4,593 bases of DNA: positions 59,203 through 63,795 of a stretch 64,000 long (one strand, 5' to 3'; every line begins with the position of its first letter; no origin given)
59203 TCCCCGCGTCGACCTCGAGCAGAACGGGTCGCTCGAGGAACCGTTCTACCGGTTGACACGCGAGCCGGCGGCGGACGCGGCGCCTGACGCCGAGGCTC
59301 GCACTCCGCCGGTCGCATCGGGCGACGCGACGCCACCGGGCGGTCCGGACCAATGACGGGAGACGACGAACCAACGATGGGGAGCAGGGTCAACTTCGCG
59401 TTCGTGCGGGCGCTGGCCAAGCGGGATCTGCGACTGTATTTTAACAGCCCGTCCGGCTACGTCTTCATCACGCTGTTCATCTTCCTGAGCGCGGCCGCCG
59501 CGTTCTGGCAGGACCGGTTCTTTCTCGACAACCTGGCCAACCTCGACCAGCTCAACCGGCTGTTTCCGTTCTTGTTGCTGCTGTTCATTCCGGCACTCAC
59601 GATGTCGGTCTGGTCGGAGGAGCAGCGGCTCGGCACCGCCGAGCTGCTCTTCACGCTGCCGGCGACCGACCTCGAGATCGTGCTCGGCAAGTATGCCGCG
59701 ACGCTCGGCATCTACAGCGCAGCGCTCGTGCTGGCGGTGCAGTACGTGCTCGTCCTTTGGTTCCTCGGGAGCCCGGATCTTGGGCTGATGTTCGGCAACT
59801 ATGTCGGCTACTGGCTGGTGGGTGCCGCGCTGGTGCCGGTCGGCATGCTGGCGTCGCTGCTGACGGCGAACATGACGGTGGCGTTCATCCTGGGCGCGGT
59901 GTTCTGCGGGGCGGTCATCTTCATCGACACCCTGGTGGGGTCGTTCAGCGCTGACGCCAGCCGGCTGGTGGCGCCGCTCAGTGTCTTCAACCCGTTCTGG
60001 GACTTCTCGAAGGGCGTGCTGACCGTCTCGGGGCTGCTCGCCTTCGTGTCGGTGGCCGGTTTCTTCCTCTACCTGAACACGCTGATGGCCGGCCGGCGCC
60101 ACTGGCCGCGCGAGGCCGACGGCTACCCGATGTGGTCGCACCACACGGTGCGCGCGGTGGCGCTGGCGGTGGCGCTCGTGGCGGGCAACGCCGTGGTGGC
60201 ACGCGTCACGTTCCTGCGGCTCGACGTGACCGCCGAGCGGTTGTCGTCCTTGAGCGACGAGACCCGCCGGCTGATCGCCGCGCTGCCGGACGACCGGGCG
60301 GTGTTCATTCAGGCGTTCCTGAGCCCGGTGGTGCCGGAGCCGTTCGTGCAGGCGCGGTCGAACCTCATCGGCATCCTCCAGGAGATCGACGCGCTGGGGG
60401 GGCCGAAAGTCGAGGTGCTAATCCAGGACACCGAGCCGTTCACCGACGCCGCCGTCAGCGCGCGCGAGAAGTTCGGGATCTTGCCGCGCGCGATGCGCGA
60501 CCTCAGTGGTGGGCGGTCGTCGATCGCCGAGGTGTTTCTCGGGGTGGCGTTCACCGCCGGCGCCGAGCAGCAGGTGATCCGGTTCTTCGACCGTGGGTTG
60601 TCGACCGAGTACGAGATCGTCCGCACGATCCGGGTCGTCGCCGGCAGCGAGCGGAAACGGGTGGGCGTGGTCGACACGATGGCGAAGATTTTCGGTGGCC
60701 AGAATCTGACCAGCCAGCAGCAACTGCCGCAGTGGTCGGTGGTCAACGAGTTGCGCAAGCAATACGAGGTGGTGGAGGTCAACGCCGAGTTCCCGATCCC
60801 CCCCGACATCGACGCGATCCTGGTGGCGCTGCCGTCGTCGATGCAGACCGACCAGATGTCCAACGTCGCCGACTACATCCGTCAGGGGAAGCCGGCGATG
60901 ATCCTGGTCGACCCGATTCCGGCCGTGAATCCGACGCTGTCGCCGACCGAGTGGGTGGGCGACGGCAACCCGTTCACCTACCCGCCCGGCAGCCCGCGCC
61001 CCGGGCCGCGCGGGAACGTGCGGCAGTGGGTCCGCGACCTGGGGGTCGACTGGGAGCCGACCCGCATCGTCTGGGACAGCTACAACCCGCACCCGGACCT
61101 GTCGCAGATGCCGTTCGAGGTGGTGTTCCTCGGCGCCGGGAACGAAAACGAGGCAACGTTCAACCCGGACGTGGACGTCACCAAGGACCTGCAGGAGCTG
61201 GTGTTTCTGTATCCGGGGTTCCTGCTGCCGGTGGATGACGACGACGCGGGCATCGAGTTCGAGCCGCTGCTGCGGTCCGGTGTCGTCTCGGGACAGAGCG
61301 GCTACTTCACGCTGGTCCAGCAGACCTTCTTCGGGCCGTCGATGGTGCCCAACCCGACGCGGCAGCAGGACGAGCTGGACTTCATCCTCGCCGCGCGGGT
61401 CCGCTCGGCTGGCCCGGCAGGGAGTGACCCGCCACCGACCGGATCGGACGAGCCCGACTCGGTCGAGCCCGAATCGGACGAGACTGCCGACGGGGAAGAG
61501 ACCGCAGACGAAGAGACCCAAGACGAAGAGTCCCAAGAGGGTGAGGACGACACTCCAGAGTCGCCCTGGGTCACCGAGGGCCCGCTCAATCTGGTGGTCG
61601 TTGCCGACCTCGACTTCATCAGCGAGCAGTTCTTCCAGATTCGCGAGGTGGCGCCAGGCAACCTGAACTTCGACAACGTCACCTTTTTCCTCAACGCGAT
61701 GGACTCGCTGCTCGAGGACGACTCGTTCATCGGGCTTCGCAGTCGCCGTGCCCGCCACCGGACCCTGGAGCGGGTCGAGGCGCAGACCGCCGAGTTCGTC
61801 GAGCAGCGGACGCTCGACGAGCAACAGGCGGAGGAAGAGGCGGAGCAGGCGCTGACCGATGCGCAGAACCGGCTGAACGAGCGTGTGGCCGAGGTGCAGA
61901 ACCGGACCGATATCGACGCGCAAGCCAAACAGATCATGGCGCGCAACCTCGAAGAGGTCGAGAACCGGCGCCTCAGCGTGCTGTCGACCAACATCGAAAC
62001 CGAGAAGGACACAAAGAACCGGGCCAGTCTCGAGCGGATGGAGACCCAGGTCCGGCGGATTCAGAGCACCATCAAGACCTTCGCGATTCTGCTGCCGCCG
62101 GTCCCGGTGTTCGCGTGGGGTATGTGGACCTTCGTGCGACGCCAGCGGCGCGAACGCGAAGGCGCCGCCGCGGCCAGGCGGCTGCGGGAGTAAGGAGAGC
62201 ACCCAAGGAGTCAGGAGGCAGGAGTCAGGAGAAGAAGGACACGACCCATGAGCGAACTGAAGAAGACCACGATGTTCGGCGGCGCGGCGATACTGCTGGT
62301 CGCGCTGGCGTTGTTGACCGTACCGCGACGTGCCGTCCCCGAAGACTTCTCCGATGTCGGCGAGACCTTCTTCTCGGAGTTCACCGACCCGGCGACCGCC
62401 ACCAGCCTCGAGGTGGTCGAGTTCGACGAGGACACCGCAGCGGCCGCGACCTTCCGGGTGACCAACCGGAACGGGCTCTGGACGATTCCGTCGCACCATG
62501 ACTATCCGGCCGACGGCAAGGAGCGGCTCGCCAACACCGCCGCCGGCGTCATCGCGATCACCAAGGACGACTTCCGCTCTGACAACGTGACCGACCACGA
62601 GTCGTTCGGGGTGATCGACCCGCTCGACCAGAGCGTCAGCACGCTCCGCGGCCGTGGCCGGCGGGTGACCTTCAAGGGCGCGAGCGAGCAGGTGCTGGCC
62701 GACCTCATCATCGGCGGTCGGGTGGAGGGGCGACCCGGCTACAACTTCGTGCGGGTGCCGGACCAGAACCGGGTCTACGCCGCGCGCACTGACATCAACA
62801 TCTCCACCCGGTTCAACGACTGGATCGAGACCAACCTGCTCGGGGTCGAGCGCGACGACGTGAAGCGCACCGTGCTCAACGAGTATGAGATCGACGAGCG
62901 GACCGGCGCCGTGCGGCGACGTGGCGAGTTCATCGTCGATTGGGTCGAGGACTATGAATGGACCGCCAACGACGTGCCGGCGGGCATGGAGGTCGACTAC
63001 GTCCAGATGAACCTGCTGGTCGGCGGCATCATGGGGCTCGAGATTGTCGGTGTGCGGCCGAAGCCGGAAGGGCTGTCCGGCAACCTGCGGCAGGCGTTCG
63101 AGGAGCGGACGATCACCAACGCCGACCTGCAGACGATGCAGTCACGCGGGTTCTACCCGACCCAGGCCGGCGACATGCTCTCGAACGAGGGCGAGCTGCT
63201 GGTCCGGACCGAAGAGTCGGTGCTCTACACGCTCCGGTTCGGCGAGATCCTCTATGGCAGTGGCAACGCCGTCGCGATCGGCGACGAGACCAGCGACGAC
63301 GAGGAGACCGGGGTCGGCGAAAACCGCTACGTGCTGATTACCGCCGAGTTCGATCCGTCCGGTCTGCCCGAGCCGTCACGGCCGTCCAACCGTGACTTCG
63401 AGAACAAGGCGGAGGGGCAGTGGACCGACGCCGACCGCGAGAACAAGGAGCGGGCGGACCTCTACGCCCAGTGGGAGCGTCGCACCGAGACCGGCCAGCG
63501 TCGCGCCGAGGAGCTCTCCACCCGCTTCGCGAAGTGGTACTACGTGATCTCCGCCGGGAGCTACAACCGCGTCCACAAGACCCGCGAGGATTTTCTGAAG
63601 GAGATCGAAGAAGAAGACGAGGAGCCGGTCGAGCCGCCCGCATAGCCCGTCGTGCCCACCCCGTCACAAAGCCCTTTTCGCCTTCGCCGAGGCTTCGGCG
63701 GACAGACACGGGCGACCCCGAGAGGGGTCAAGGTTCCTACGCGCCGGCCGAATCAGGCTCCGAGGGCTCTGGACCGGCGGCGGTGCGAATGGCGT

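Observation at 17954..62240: Dispersed intergenic repeat family built from CTCCTGY heptads (SD/anti-SD look-alikes), seven copies in 64 kb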

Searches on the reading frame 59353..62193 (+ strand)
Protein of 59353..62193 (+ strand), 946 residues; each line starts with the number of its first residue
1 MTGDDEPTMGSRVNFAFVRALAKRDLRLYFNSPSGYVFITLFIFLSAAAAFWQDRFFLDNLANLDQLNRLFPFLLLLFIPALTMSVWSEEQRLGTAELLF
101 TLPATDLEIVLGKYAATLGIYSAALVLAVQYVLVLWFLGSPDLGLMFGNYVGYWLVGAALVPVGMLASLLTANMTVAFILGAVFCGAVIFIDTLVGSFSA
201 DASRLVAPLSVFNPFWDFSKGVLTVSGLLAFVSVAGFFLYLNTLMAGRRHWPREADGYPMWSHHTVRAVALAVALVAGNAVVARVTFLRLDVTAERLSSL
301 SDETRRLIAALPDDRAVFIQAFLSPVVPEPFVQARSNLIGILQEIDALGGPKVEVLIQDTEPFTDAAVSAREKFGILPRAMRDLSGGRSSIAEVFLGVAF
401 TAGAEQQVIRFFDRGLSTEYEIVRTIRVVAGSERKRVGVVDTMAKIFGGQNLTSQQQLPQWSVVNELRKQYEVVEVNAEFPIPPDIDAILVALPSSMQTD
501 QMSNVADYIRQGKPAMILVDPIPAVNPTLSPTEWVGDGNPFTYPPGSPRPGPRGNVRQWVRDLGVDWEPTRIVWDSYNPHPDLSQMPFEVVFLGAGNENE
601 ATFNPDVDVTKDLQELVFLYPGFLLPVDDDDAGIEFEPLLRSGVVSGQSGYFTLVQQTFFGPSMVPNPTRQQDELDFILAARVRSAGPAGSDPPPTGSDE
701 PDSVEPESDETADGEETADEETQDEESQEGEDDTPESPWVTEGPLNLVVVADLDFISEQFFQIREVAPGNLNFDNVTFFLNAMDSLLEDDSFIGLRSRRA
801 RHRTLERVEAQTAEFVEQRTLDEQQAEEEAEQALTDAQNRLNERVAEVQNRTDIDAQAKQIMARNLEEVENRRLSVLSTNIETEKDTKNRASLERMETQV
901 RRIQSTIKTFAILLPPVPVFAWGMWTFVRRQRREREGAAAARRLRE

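Call 9: search_protein_families(library=pfam, proteins=[window:59353-62193:+])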
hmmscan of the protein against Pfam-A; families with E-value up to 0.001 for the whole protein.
window:59353-62193:+ (946 aa): 5 families
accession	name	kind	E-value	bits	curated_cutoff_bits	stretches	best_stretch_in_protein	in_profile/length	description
PF09822.16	ABC_transp_aux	-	2.5e-31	109.4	34.7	1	434-782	1-288/288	ABC-type uncharacterized transport system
PF23357.1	DUF7088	-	2.3e-12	47.4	27.8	1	295-400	2-104/105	Domain of unknown function (DUF7088)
PF12730.13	ABC2_membrane_4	-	9.4e-05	22.9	27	1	40-185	29-172/179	ABC-2 family transporter protein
PF13346.12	ABC2_membrane_5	-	0.00028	20.9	25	1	67-192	35-161/205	ABC-2 family transporter protein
PF12698.13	ABC2_membrane_3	-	0.00066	19.3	31.6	0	70-226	167-319/347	ABC-2 family transporter protein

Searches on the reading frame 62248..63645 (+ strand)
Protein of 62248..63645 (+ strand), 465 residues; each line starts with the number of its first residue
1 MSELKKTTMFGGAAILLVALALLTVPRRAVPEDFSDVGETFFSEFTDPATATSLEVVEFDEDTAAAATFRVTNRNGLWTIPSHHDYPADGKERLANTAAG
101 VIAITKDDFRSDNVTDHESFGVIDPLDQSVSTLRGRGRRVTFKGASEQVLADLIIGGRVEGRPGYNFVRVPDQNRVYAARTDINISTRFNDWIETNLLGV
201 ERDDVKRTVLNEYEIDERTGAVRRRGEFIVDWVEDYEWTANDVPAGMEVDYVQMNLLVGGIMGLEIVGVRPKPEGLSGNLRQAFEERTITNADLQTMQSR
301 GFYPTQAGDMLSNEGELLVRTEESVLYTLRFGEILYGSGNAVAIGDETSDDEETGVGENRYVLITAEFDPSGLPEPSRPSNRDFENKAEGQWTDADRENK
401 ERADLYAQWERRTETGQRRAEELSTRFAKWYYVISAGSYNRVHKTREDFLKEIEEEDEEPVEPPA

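Call 9: search_protein_families(library=pfam, proteins=[window:62248-63645:+])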
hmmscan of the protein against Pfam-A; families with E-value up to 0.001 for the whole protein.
window:62248-63645:+ (465 aa): 1 family
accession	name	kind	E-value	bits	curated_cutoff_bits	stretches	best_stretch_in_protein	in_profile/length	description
PF14238.11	DUF4340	-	7.4e-16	59.3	25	1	78-270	1-168/183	Domain of unknown function (DUF4340)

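Call 29: find_encoding_contigs(protein=window:62248-63645:+, flank=10000, max_places=10)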
Protein window:62248-63645:+ (465 aa): 23 contigs read that carry it; 10 places shown.
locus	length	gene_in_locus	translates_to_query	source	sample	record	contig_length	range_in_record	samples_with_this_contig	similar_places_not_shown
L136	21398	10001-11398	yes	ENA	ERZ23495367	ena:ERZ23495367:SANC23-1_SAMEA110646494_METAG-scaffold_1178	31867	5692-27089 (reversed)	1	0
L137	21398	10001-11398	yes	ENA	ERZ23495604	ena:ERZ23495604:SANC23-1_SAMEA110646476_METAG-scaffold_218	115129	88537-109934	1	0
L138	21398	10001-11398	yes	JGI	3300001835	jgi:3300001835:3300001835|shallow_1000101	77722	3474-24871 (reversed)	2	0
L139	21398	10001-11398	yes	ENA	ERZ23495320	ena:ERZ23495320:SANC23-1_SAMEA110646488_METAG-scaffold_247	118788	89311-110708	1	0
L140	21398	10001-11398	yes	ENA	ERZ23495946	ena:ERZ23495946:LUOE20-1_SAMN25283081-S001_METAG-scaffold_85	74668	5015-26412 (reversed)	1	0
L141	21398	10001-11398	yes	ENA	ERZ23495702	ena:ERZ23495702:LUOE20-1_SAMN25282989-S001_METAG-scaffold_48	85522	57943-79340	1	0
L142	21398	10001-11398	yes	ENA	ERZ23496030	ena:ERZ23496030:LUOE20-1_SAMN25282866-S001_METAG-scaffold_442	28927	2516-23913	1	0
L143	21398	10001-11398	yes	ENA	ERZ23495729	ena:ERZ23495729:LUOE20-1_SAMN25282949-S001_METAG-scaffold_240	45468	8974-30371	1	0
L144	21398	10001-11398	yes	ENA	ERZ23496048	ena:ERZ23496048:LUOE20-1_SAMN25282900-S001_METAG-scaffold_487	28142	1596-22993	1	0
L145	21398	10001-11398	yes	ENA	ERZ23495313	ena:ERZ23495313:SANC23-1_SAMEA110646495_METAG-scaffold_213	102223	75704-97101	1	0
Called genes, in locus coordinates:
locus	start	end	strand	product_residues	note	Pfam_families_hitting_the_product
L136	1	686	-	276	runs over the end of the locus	PF10370:Rv2993c-like_N, PF01557:FAA_hydrolase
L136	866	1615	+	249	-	PF02633:Creatininase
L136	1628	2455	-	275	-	-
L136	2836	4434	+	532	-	PF07969:Amidohydro_3, PF01979:Amidohydro_1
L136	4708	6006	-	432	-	-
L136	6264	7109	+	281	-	PF00005:ABC_tran, PF13175:AAA_15 (faint), PF13304:AAA_21 (weak)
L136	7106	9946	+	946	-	PF23357:DUF7088, PF09822:ABC_transp_aux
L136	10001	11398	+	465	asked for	PF14238:DUF4340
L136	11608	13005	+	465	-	PF00330:Aconitase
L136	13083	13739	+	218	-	PF00694:Aconitase_C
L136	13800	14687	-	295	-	PF00126:HTH_1, PF03466:LysR_substrate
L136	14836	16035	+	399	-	PF00682:HMGL-like, PF22617:HCS_D2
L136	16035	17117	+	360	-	PF00180:Iso_dh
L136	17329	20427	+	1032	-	-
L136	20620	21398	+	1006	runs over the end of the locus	PF04052:TolB_N (weak), PF19313:DUF5916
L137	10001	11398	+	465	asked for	PF14238:DUF4340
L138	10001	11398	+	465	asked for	PF14238:DUF4340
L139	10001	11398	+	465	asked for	PF14238:DUF4340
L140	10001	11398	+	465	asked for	PF14238:DUF4340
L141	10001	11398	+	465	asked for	PF14238:DUF4340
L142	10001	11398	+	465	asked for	PF14238:DUF4340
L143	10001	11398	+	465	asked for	PF14238:DUF4340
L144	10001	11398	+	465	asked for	PF14238:DUF4340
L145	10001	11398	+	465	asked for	PF14238:DUF4340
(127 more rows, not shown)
